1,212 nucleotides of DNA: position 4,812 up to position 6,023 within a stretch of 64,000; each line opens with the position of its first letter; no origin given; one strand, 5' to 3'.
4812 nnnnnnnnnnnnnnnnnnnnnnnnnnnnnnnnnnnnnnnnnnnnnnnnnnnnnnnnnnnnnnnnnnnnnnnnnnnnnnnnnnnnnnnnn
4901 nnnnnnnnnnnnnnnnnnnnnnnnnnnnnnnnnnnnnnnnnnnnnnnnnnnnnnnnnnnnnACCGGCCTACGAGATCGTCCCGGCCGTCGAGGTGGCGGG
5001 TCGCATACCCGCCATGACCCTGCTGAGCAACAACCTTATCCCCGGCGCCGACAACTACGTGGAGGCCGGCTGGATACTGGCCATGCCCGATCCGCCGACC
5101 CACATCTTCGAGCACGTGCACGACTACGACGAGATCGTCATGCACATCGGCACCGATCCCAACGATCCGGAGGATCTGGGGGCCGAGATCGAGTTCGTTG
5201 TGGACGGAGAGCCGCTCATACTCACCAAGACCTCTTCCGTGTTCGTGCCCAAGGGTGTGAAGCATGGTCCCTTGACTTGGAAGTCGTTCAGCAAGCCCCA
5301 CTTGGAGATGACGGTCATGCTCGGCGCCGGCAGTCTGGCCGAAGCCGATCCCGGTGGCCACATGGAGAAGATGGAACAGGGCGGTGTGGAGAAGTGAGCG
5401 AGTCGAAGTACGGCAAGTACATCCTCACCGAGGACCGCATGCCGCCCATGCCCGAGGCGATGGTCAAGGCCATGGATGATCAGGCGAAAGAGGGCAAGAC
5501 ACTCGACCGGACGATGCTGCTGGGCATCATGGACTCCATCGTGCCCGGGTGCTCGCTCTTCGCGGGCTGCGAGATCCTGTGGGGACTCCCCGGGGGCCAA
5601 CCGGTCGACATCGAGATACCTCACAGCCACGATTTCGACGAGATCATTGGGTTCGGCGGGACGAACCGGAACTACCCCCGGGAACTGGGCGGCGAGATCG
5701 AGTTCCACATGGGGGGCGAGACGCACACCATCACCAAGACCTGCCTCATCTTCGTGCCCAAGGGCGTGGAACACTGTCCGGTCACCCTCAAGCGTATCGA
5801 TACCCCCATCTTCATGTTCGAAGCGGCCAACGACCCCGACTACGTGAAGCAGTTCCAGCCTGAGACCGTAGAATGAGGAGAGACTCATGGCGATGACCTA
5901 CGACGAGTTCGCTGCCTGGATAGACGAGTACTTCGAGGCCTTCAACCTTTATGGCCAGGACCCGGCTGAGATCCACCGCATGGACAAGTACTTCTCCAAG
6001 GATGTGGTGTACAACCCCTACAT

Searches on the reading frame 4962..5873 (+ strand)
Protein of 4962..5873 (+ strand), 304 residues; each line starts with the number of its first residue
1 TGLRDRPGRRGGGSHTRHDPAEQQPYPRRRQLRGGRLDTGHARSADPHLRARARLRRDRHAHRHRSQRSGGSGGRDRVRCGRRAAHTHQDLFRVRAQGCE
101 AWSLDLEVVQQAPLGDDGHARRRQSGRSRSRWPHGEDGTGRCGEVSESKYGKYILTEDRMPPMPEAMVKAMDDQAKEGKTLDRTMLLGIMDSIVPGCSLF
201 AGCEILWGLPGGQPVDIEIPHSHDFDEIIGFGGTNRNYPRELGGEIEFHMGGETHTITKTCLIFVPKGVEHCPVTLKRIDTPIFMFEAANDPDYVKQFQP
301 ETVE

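Call 23: search_protein_families(library=pfam, proteins=[window:4962-5873:+], max_evalue=0.01)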
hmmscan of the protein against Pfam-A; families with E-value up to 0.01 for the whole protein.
window:4962-5873:+ (304 aa): 1 family
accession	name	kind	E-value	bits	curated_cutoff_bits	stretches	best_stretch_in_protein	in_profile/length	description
PF07883.17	Cupin_2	-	0.006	16.7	27.2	1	243-273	26-56/70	Cupin domain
